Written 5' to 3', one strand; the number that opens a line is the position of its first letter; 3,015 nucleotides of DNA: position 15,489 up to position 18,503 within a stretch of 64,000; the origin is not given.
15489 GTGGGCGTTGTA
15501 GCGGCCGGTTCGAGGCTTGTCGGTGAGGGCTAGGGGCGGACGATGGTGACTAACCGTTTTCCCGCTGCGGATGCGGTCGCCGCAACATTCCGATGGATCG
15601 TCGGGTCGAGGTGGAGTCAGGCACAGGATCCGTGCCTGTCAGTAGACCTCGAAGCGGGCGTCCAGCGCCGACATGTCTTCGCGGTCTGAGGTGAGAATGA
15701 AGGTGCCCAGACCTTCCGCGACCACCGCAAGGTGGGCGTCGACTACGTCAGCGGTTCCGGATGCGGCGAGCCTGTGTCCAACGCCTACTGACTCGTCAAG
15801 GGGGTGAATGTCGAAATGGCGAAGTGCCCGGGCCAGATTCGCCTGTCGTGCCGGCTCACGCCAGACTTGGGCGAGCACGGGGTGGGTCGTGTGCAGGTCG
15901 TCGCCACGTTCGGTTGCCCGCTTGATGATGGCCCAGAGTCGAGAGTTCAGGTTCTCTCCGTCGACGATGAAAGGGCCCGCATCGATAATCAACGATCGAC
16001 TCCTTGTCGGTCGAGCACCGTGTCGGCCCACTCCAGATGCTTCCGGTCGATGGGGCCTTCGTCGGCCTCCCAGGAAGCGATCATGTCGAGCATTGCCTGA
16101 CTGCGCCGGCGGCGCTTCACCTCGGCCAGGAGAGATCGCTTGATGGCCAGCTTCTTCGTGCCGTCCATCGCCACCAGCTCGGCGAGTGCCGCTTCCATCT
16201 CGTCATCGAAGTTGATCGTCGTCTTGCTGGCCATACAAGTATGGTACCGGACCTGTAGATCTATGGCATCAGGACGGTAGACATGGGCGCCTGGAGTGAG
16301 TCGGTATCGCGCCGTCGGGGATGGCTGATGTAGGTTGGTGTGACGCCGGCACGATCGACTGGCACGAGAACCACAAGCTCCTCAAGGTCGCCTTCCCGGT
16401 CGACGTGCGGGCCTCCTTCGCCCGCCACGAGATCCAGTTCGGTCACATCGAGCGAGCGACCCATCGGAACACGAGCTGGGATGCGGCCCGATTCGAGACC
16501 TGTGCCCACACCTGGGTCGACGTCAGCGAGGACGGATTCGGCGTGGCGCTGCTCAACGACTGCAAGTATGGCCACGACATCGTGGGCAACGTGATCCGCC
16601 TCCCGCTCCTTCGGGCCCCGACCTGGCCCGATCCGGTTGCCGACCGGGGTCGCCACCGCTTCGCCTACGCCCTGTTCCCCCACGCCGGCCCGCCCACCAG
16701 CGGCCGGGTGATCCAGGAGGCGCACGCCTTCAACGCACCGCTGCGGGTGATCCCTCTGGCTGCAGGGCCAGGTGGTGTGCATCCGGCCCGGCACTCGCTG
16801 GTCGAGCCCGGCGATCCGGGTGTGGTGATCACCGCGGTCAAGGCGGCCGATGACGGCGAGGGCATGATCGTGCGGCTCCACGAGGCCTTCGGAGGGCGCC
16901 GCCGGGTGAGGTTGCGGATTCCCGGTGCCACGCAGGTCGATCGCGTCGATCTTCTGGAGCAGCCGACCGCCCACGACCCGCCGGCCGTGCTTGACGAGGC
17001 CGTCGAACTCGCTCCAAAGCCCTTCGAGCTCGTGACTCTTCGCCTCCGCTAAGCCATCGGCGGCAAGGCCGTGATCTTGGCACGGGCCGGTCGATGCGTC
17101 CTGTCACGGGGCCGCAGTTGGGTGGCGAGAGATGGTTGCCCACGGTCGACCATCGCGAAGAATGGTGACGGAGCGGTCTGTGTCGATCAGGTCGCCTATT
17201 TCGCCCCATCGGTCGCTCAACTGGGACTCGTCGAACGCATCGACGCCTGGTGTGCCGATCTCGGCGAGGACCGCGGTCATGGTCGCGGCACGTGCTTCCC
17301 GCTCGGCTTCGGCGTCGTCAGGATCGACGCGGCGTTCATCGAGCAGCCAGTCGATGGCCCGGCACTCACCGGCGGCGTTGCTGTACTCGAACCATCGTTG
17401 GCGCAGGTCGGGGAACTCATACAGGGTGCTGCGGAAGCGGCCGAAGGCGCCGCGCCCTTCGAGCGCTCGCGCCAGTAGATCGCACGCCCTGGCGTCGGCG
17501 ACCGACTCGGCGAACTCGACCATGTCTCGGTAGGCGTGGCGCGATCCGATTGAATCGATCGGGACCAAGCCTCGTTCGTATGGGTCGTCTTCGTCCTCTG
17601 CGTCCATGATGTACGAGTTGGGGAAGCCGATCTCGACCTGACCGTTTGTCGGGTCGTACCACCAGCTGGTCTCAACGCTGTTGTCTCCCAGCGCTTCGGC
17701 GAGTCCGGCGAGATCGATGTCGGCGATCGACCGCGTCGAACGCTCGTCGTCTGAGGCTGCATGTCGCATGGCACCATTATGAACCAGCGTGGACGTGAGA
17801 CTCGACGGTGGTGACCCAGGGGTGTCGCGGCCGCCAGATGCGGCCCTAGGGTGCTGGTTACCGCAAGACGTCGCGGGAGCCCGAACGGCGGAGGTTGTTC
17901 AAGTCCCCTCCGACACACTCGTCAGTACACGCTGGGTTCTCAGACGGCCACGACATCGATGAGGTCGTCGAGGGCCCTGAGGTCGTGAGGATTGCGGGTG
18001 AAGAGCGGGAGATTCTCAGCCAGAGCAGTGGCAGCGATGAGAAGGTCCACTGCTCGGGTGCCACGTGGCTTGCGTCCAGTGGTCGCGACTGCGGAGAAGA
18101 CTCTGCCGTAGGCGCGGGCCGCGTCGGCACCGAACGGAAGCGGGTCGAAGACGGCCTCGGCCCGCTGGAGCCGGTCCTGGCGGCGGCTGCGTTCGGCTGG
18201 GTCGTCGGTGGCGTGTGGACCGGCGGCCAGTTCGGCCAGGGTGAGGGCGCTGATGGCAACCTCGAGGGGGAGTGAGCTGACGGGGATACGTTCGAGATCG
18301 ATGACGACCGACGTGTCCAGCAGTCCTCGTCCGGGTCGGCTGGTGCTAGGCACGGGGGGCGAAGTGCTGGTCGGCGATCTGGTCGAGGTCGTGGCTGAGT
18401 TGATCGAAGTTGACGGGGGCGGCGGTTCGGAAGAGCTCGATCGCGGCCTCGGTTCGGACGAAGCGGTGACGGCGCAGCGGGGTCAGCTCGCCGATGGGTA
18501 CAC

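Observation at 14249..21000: Toxin-antitoxin-dense island interleaved with fragments of unrelated genes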

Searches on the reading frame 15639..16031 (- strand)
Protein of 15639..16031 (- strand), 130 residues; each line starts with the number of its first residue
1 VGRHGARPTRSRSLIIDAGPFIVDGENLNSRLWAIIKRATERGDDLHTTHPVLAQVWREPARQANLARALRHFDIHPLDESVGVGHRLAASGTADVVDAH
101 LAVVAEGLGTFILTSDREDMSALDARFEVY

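Call 3: search_protein_families(library=pfam, proteins=[window:15639-16031:-], max_evalue=0.01)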
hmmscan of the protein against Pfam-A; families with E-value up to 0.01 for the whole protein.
window:15639-16031:- (130 aa): 0 families

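Call 6: search_protein_families(library=ncbifam, proteins=[window:15639-16031:-], max_evalue=0.01)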
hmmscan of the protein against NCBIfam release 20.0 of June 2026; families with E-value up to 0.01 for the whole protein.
window:15639-16031:- (130 aa): 0 families

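Call 25: search_solved_structures(query=window:15639-16031:-, max_evalue=10)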
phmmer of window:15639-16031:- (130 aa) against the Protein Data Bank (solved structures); distinct sequences matched with E-value up to 10: 2.
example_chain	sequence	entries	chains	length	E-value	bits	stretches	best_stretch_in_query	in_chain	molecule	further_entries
8ofo_AAA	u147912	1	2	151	1.2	12.9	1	80-124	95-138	Diadenylate cyclase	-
6gyy_A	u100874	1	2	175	1.7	12.3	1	72-117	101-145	Diadenylate cyclase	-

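Call 55: search_protein_representatives(protein=window:15639-15992:-)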
Query: 117 residues. Proteins with E-value up to 0.001 (for the whole library): 601; up to 1e-10: 75; up to 1e-30: 2. The best 150 are listed.
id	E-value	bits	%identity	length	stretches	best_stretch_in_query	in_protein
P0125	4.2e-53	194.9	77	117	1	1-117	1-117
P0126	1.0e-31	126.0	69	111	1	30-117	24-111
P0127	5.6e-27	110.7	62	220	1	2-88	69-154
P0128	6.7e-26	107.2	81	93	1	1-63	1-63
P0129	1.5e-25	106.1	72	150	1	4-75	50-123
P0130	5.0e-25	104.4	71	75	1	43-117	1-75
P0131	1.5e-22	96.4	71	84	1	50-117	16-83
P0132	3.8e-22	95.2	50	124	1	1-114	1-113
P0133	3.3e-21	92.1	48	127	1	1-111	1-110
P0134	9.2e-21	90.7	48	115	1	1-113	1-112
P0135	2.5e-20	89.3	76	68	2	79-117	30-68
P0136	6.6e-20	87.9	46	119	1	1-114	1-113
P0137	4.6e-18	82.0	46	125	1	2-114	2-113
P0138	1.0e-17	80.9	44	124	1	2-110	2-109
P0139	1.0e-17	80.9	46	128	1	1-109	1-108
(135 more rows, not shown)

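Call 57: search_protein_families(library=pfam, alignment_id=A3, max_evalue=0.01)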
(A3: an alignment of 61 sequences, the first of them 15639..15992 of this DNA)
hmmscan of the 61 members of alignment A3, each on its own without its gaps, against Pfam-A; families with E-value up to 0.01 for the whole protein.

A. member 1, window:15639-15992:- (117 aa): 0 families

B. families by the number of members that match (of 61 scanned): 2 families
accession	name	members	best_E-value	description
PF01850.27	PIN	41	7.5e-11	PIN domain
PF13470.12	PIN_3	1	0.0053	PIN domain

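Call 58: search_solved_structures(query=A3, max_evalue=0.01)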
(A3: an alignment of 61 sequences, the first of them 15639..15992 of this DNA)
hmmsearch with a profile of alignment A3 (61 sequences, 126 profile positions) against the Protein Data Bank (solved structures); distinct sequences matched with E-value up to 0.01: 2.
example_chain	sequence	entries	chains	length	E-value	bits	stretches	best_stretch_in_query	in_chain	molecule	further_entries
4ywe_A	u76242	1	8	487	0.0005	23.1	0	5-52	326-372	Putative aldehyde dehydrogenase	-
6z5h_AAA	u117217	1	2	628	0.0024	20.8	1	27-87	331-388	Exotoxin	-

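Call 82: search_protein_families(library=padloc, max_evalue=0.001, proteins=[window:15639-15992:-])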
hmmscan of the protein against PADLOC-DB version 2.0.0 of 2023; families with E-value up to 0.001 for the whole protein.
window:15639-15992:- (117 aa): 0 families

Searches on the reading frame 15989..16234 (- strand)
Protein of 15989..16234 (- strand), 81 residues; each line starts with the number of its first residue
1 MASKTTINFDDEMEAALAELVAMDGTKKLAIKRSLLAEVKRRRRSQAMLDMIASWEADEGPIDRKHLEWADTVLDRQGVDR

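Call 3: search_protein_families(library=pfam, proteins=[window:15989-16234:-], max_evalue=0.01)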
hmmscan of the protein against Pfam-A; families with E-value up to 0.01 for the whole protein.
window:15989-16234:- (81 aa): 0 families

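Call 6: search_protein_families(library=ncbifam, proteins=[window:15989-16234:-], max_evalue=0.01)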
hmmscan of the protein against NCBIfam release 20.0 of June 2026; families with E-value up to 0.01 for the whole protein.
window:15989-16234:- (81 aa): 0 families

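Call 82: search_protein_families(library=padloc, max_evalue=0.001, proteins=[window:15989-16234:-])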
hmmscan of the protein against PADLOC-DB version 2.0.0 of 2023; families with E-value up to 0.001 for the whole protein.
window:15989-16234:- (81 aa): 0 families

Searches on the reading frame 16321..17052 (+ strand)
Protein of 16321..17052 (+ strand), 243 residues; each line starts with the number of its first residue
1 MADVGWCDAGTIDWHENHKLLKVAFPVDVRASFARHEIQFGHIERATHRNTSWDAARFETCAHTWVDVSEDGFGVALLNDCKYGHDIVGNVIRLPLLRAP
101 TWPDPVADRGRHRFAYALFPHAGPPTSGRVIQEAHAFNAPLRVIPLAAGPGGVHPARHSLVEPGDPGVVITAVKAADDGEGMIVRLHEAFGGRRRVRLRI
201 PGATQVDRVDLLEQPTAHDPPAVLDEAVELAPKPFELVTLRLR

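Call 5: search_protein_families(library=pfam, proteins=[window:16321-17052:+], max_evalue=0.01)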
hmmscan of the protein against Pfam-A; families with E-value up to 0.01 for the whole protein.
window:16321-17052:+ (243 aa): 2 families
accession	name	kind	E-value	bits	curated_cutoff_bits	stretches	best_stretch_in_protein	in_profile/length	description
PF07748.19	Glyco_hydro_38C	-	3.2e-38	132.5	25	1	11-105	110-205/206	Glycosyl hydrolases family 38 C-terminal domain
PF17677.7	Glyco_hydro38C2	-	3.6e-11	43.5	22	1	168-240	2-72/72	Glycosyl hydrolases family 38 C-terminal beta sandwich domain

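Call 31: find_homologous_proteins(query=window:16321-17052:+)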
Query window:16321-17052:+ (243 aa): 1214 proteins with E <= 0.001 among 2938 candidates; the best 120 are listed.
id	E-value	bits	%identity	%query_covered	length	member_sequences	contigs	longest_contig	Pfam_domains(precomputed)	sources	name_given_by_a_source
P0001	1.1e-163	561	100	100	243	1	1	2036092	PF07748.20,PF17677.8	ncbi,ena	-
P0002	3.0e-116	405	76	96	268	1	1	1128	PF07748.20,PF17677.8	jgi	jgi:alpha-mannosidase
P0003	1.8e-114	400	74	95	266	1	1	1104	PF07748.20,PF17677.8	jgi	jgi:alpha-mannosidase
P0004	1.1e-111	390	74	95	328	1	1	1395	PF07748.20,PF17677.8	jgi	jgi:alpha-mannosidase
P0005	4.9e-111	388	73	95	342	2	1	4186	PF07748.20,PF17677.8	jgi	jgi:alpha-mannosidase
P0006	3.3e-110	386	75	95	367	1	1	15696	PF07748.20,PF17677.8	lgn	-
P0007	6.9e-109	381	72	96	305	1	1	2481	PF07748.20,PF17677.8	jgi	jgi:alpha-mannosidase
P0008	1.0e-107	377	73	95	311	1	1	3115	PF07748.20,PF17677.8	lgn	-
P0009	2.2e-106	373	70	96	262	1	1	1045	PF07748.20,PF17677.8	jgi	-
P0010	7.6e-104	365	70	90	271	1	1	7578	PF07748.20,PF17677.8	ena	-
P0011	1.2e-101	358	68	95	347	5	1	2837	PF07748.20,PF17677.8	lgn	-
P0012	1.1e-100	354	68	95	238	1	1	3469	PF07748.20,PF17677.8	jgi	jgi:alpha-mannosidase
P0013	1.6e-100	354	67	96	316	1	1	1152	PF07748.20,PF17677.8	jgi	jgi:alpha-mannosidase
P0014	2.8e-96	340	68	95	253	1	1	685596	PF07748.20,PF17677.8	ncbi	ncbi:MAG: glycoside hydrolase family 38 C-terminal domain-containing protein [Acidimicrobiales bacte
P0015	3.3e-83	297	62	95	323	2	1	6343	PF07748.20,PF17677.8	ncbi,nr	ncbi:MAG: glycosyl hydrolase-related protein, partial [Actinomycetota bacterium]|nr:glycosyl hydrola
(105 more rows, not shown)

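Call 32: find_encoding_contigs(protein=P0001, flank=10000, max_places=5)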
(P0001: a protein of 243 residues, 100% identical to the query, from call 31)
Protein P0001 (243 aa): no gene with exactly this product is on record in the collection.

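Call 33: find_encoding_contigs(protein=P0014, flank=10000, max_places=5)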
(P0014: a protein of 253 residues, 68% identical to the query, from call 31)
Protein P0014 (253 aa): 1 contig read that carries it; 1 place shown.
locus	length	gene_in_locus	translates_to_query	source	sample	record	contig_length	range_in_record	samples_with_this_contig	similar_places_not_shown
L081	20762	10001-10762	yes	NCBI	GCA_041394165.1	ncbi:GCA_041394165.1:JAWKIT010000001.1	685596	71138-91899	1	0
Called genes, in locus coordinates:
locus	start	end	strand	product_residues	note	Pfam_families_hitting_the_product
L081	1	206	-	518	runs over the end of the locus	PF00174:Oxidored_molyb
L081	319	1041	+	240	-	PF00072:Response_reg, PF00486:Trans_reg_C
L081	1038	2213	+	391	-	PF00672:HAMP (weak), PF00512:HisKA, PF02518:HATPase_c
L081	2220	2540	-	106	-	-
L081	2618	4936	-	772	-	PF02463:SMC_N (faint), PF13191:AAA_16 (faint), PF13555:AAA_29 (faint), PF20703:nSTAND1 (faint), PF00684:DnaJ_CXXCXGXG (faint), PF00005:ABC_tran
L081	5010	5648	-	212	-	PF00561:Abhydrolase_1, PF12697:Abhydrolase_6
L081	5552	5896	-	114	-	PF00561:Abhydrolase_1 (weak)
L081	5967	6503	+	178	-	PF00440:TetR_N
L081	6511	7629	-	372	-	PF00070:Pyr_redox (faint), PF07992:Pyr_redox_2, PF13454:NAD_binding_9 (faint)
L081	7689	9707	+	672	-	PF22907:Ams1-like_1st, PF01074:Glyco_hydro_38N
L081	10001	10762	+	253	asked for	PF07748:Glyco_hydro_38C, PF17677:Glyco_hydro38C2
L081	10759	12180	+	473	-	PF00890:FAD_binding_2, PF01266:DAO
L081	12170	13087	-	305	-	PF01370:Epimerase, PF04321:RmlD_sub_bind (weak)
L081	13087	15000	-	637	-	PF13946:DUF4214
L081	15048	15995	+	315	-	PF01370:Epimerase, PF02719:Polysacc_synt_2 (faint), PF04321:RmlD_sub_bind, PF01073:3Beta_HSD, PF13460:NAD_binding_10, PF07993:NAD_binding_4, PF16363:GDP_Man_Dehyd (weak)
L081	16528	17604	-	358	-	-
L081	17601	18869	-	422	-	PF00067:p450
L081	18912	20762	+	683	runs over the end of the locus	PF16875:Glyco_hydro_36N, PF02065:Melibiase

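Call 34: list_cluster_members(proteins=[P0001])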
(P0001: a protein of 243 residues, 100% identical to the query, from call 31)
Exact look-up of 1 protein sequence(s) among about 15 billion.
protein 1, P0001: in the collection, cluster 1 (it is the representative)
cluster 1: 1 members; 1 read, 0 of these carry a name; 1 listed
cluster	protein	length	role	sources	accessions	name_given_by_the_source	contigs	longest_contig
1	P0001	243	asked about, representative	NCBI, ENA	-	-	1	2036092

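Call 36: find_encoding_contigs(protein=P0006, flank=10000, max_places=3)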
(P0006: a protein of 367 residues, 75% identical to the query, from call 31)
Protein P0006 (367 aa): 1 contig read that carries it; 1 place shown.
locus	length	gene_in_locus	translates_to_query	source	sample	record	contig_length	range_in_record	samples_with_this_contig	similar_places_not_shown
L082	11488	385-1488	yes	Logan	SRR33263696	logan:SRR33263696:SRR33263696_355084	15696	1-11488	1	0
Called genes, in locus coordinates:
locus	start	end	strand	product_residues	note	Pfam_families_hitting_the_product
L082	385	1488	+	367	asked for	PF07748:Glyco_hydro_38C, PF17677:Glyco_hydro38C2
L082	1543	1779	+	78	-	-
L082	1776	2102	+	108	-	PF02452:PemK_toxin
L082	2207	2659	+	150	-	PF07291:MauE (weak)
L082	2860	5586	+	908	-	PF13191:AAA_16, PF13401:AAA_22 (weak), PF00196:GerE, PF08281:Sigma70_r4_2 (weak)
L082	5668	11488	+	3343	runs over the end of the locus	?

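Call 37: find_encoding_contigs(protein=P0010, flank=10000, max_places=3)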
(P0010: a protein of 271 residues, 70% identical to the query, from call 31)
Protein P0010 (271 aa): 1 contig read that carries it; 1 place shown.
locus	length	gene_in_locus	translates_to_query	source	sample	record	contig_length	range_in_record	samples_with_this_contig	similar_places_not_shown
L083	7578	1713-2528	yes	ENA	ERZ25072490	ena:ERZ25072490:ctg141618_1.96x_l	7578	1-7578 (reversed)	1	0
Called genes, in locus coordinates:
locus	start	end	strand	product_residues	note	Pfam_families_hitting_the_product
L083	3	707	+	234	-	?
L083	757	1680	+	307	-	PF09261:Alpha-mann_mid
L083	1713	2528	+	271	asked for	PF07748:Glyco_hydro_38C, PF17677:Glyco_hydro38C2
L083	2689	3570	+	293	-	-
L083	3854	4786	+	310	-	PF01553:Acyltransferase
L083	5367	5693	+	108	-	-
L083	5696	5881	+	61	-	-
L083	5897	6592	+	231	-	PF02163:Peptidase_M50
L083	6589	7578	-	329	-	?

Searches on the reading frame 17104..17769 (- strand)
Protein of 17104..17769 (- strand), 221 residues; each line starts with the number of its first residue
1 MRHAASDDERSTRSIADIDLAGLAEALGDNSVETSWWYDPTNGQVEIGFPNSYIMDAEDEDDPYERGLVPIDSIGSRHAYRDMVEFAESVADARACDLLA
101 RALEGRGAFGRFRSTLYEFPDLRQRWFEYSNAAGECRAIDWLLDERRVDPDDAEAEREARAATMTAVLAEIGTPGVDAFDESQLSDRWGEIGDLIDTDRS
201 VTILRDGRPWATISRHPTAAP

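Call 5: search_protein_families(library=pfam, proteins=[window:17104-17769:-], max_evalue=0.01)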
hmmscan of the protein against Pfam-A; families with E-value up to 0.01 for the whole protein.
window:17104-17769:- (221 aa): 1 family
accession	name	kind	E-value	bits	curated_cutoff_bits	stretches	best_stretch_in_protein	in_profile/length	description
PF03682.18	UPF0158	-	2.1e-07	31.6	21.1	1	68-145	59-137/157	Uncharacterised protein family (UPF0158)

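Call 6: search_protein_families(library=ncbifam, proteins=[window:17104-17769:-], max_evalue=0.01)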
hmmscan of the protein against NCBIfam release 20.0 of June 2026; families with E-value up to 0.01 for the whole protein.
window:17104-17769:- (221 aa): 0 families

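Call 16: find_related_loci(query=window:17104-17769:-, collection=metagenome_contigs, flank=10000)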
Query window:17104-17769:- (221 aa) in metagenome_contigs; peptide patterns used: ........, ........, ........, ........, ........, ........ (x = any residue, [..] = any of these).
437 stretches matched a pattern, but none encodes a relative of the query by tblastn (E <= 1e-3).

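Call 82: search_protein_families(library=padloc, max_evalue=0.001, proteins=[window:17104-17769:-])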
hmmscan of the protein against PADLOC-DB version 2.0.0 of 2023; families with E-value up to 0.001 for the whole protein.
window:17104-17769:- (221 aa): 0 families

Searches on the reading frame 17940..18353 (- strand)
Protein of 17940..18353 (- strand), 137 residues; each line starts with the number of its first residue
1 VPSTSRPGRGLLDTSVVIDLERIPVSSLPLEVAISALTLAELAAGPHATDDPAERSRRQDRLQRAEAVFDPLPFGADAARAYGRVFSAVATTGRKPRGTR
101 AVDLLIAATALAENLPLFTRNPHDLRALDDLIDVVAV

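Call 3: search_protein_families(library=pfam, proteins=[window:17940-18353:-], max_evalue=0.01)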
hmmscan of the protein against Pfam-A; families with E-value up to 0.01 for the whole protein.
window:17940-18353:- (137 aa): 1 family
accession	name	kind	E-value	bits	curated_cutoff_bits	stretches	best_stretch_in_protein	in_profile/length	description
PF01850.27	PIN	-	2.1e-11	44.9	23.6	1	11-123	2-113/120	PIN domain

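Call 6: search_protein_families(library=ncbifam, proteins=[window:17940-18353:-], max_evalue=0.01)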
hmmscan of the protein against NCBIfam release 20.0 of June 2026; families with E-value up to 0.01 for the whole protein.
window:17940-18353:- (137 aa): 2 families
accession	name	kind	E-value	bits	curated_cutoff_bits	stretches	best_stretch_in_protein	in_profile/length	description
NF047863.1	VapCLeptosp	equivalog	5.2e-10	39.7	140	1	31-129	30-122/130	type II toxin-antitoxin system tRNA(fMet)-specific endonuclease VapC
NF047959.1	TA_toxin_VapC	equivalog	0.00011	22.3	80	1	30-121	30-113/125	type II toxin-antitoxin system VapC family toxin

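Call 82: search_protein_families(library=padloc, max_evalue=0.001, proteins=[window:17940-18353:-])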
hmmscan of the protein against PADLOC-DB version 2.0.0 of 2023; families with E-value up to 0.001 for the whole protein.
window:17940-18353:- (137 aa): 0 families
